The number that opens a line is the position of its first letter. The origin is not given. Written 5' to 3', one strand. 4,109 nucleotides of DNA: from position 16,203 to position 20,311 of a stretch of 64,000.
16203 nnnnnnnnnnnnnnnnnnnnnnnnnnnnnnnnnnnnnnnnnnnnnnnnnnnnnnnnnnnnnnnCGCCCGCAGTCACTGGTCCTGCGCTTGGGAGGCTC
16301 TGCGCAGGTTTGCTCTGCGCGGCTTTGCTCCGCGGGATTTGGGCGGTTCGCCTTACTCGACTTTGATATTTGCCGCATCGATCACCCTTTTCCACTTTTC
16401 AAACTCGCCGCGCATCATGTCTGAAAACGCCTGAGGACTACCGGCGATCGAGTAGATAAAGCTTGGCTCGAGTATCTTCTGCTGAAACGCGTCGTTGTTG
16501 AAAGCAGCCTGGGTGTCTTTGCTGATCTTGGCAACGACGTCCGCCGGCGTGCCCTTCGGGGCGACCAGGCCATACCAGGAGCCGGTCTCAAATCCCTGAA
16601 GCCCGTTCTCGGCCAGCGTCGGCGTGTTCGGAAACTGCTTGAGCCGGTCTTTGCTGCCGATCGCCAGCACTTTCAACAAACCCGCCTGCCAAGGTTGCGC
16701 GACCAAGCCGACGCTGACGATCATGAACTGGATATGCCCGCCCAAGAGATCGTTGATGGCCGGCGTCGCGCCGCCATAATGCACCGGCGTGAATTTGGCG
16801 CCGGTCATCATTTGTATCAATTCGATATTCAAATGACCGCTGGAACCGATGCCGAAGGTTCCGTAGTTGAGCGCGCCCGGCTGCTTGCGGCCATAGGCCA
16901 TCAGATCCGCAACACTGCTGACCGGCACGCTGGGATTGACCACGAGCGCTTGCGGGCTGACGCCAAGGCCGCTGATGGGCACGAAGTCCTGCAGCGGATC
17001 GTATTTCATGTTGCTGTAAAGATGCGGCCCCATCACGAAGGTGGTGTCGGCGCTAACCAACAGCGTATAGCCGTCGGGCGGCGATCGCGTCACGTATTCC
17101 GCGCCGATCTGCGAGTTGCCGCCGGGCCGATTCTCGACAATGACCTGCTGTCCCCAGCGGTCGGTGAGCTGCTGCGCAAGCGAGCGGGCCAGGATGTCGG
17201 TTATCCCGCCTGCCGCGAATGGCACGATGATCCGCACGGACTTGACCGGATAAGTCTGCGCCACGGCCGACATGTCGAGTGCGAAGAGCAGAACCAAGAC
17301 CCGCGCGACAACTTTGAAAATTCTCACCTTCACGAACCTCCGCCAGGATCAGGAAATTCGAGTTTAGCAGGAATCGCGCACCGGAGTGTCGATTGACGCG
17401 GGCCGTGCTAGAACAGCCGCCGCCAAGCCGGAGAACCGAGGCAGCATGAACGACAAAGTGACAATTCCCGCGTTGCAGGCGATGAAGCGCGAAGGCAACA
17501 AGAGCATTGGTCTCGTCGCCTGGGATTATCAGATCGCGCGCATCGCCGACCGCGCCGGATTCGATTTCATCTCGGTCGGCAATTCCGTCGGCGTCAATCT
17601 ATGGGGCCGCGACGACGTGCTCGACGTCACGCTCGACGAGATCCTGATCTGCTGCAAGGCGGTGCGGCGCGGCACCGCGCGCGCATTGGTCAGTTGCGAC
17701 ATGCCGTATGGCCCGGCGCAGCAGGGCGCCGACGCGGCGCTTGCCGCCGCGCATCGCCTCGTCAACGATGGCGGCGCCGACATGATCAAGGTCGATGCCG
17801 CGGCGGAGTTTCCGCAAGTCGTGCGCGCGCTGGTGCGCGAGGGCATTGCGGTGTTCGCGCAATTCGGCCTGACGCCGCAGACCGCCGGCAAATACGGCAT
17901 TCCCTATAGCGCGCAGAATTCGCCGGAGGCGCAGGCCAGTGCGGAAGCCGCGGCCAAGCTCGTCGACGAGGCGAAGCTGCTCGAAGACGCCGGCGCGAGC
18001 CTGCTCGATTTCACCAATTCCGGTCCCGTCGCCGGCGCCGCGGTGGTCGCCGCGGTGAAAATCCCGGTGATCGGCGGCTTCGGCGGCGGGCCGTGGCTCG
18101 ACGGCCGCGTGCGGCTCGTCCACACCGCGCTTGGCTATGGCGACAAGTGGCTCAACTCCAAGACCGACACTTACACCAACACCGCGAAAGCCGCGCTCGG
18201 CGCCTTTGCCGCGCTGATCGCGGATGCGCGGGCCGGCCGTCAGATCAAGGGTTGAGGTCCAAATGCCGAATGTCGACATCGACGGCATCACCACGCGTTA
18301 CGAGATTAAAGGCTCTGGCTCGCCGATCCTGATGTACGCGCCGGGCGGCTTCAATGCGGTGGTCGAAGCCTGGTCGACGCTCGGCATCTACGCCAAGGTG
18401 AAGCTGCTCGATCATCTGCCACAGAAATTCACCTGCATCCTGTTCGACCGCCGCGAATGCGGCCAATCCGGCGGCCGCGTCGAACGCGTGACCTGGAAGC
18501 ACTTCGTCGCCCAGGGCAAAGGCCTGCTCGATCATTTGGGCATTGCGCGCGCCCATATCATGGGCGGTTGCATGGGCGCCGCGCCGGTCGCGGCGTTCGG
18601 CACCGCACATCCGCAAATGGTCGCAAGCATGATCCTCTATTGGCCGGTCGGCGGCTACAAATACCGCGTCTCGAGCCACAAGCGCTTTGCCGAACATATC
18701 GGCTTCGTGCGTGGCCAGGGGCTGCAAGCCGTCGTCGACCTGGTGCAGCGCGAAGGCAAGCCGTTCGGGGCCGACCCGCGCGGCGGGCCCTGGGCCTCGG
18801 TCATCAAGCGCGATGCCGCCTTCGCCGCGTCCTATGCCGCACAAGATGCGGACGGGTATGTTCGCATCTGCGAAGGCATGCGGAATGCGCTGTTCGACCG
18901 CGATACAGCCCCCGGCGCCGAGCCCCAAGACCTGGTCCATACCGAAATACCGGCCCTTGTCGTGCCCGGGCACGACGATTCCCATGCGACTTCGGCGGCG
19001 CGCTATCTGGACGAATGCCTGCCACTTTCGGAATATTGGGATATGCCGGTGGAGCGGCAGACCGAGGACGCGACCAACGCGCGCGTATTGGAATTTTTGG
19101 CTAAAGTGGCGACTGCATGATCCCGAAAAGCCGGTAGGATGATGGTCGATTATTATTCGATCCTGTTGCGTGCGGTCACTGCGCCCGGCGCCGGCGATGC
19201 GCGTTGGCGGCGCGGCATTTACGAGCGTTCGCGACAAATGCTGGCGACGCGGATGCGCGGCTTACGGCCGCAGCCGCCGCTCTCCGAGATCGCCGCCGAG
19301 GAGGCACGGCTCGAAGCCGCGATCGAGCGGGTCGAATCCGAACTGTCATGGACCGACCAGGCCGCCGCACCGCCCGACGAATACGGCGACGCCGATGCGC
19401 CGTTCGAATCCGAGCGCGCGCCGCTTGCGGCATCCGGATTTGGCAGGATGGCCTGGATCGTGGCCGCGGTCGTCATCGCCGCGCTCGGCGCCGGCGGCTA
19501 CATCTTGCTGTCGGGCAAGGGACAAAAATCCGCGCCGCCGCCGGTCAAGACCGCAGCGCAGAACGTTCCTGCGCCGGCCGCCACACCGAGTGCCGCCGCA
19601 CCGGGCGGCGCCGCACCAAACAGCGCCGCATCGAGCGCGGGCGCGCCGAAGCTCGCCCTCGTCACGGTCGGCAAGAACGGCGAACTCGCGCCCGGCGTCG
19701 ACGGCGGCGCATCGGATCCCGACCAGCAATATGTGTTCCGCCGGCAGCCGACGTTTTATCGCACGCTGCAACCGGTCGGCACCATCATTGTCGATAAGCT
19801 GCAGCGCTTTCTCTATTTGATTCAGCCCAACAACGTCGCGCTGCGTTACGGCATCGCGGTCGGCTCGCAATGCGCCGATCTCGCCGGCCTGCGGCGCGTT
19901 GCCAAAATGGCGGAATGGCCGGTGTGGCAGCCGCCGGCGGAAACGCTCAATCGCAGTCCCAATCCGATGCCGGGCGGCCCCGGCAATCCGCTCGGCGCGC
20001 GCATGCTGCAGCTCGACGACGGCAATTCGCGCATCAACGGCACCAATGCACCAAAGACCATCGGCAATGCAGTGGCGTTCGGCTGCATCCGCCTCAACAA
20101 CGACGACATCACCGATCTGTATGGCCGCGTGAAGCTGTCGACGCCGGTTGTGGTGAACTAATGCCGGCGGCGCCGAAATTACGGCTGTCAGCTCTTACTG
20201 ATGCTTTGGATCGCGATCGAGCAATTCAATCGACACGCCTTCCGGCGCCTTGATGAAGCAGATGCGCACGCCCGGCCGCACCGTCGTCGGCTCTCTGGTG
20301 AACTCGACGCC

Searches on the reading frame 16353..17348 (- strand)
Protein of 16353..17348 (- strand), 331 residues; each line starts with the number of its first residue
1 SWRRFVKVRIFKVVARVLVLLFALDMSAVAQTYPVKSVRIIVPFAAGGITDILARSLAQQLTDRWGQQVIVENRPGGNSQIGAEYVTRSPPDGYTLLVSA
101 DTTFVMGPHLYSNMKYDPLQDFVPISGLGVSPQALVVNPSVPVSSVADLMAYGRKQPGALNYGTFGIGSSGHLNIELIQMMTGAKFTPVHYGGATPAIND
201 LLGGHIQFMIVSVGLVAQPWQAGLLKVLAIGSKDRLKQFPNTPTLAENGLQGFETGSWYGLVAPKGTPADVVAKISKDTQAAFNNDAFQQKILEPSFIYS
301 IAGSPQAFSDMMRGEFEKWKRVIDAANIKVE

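Call 90: search_protein_families(library=pfam, proteins=[window:16353-17348:-], max_evalue=0.00001)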
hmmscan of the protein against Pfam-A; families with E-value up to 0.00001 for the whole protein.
window:16353-17348:- (331 aa): 1 family
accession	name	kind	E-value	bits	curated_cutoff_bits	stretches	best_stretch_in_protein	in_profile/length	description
PF03401.19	TctC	-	1.6e-67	228.4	27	1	54-327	2-273/274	Tripartite tricarboxylate transporter family receptor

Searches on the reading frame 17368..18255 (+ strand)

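Call 90: search_protein_families(library=pfam, proteins=[window:17368-18255:+], max_evalue=0.00001)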
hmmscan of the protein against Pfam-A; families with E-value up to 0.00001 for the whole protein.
window:17368-18255:+ (295 aa): 1 family
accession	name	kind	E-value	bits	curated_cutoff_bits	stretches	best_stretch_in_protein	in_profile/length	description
PF02548.21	Pantoate_transf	-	3.2e-57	194.3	28.7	1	30-289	1-253/259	Ketopantoate hydroxymethyltransferase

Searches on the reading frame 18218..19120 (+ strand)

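Call 90: search_protein_families(library=pfam, proteins=[window:18218-19120:+], max_evalue=0.00001)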
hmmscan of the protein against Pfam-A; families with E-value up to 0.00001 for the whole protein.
window:18218-19120:+ (300 aa): 1 family
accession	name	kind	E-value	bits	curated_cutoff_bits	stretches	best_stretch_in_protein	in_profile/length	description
PF00561.26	Abhydrolase_1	-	8.5e-10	39.1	25.8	1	43-140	8-99/245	alpha/beta hydrolase fold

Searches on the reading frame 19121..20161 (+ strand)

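Call 90: search_protein_families(library=pfam, proteins=[window:19121-20161:+], max_evalue=0.00001)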
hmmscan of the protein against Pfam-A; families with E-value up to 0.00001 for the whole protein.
window:19121-20161:+ (346 aa): 1 family
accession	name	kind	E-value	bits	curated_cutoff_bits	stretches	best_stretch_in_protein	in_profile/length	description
PF03734.19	YkuD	-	5.9e-12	46.8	23.4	1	221-345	3-146/146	L,D-transpeptidase catalytic domain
